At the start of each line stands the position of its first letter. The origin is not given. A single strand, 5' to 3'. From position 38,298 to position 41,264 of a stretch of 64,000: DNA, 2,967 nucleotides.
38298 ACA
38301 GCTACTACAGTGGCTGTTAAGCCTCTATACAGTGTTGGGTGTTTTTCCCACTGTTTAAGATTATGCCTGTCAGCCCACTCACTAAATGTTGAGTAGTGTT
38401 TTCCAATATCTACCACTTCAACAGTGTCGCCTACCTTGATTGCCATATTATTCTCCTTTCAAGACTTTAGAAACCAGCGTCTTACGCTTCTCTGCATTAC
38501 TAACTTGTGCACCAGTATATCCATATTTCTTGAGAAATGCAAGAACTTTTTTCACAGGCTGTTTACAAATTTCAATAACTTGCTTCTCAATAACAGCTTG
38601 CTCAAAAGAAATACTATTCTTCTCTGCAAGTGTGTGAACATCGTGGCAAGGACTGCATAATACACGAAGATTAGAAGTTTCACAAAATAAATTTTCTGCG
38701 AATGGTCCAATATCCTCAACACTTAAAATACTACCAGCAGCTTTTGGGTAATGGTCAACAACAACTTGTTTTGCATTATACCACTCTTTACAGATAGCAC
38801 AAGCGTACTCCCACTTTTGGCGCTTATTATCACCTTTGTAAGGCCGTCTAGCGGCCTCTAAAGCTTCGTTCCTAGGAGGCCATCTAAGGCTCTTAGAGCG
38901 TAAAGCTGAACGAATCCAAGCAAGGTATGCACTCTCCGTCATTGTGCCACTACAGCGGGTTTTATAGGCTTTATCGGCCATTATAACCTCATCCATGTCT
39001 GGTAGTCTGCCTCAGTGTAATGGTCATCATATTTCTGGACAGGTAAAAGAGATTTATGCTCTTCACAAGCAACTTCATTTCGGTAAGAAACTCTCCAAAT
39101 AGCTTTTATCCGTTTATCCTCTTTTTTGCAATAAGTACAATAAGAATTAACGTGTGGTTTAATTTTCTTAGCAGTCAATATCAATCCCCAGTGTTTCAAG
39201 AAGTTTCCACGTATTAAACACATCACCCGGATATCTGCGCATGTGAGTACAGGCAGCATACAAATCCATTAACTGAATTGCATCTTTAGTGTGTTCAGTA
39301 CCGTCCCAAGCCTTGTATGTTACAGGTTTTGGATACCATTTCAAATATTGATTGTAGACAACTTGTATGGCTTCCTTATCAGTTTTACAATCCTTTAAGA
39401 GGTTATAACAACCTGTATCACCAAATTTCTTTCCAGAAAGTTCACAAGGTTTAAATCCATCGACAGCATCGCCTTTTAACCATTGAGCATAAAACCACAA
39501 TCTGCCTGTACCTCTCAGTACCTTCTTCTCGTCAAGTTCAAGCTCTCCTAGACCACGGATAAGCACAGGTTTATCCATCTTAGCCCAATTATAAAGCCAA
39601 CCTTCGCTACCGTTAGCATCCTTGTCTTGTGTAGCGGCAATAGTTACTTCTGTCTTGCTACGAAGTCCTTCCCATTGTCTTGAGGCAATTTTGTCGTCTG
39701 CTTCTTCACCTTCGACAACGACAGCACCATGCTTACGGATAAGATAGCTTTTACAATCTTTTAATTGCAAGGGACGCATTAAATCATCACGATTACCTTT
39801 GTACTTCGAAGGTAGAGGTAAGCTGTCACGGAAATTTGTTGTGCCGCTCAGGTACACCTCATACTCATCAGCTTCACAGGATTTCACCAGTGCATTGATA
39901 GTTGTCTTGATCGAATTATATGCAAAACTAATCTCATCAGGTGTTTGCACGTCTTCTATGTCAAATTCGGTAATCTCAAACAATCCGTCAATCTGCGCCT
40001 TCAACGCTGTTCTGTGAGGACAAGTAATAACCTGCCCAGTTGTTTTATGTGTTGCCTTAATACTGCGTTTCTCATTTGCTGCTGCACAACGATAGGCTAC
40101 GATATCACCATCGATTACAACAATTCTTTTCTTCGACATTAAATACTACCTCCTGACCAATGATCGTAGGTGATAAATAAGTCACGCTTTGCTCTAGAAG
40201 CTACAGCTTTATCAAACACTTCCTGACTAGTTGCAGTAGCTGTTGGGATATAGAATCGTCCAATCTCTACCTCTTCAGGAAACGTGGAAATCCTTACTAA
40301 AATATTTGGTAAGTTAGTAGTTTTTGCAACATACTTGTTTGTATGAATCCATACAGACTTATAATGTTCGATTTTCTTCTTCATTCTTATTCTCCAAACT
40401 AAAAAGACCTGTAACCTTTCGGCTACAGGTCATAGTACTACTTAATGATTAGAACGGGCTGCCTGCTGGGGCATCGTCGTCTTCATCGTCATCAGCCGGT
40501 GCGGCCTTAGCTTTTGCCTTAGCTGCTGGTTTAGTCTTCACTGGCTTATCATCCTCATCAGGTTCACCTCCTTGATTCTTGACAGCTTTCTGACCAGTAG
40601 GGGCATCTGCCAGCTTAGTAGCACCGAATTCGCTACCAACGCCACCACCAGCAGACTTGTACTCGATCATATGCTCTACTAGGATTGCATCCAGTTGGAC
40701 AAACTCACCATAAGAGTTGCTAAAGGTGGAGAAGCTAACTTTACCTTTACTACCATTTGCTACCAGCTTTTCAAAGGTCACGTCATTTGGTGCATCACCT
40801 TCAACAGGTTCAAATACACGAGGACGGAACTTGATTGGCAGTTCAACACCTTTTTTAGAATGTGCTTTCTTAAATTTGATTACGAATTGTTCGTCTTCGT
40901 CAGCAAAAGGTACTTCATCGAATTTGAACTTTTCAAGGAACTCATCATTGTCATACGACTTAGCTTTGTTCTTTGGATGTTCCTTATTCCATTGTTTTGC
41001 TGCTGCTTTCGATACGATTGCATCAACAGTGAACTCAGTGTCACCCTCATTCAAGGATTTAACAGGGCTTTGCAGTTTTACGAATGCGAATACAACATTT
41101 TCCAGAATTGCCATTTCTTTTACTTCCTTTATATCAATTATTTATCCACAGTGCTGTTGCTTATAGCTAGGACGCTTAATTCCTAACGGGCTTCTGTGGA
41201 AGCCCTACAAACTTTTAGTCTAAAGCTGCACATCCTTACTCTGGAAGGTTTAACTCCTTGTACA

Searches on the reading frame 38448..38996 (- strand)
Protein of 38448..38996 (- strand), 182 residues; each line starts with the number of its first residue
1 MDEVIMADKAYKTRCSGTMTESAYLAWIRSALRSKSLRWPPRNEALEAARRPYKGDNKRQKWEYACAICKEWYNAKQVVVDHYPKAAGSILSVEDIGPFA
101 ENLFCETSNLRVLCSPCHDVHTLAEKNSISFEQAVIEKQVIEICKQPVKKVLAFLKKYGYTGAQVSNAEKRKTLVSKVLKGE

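Call 18: search_protein_families(library=pfam, proteins=[window:38448-38996:-], max_evalue=0.01)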
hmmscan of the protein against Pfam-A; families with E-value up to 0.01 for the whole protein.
window:38448-38996:- (182 aa): 0 families

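Call 75: search_protein_families(library=phrogs, proteins=[window:38448-38996:-], max_evalue=0.001)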
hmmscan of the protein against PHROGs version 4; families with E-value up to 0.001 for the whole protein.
window:38448-38996:- (182 aa): 5 families
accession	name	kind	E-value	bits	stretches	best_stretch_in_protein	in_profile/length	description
phrog_1985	-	DNA, RNA and nucleotide metabolism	2.3e-40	139.5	1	18-180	15-179/184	HNH endonuclease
phrog_3106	-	DNA, RNA and nucleotide metabolism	7.9e-11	43.1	1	6-130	110-229/252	HNH endonuclease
phrog_5956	-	DNA, RNA and nucleotide metabolism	1.7e-06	28.7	1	62-127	58-113/138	HNH endonuclease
phrog_589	-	DNA, RNA and nucleotide metabolism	2.2e-06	28.5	1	63-139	91-156/179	HNH endonuclease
phrog_144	-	DNA, RNA and nucleotide metabolism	3.4e-06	27.8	1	60-138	81-145/175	HNH endonuclease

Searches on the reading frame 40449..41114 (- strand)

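Call 18: search_protein_families(library=pfam, proteins=[window:40449-41114:-], max_evalue=0.01)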
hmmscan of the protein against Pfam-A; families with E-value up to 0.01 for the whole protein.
window:40449-41114:- (221 aa): 0 families

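Call 75: search_protein_families(library=phrogs, proteins=[window:40449-41114:-], max_evalue=0.001)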
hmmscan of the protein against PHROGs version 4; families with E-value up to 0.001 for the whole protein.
window:40449-41114:- (221 aa): 1 family
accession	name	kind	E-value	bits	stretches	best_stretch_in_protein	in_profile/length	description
phrog_112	-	DNA, RNA and nucleotide metabolism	1e-08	36.2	1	3-214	23-237/265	Gp2.5-like ssDNA binding protein and ssDNA annealing protein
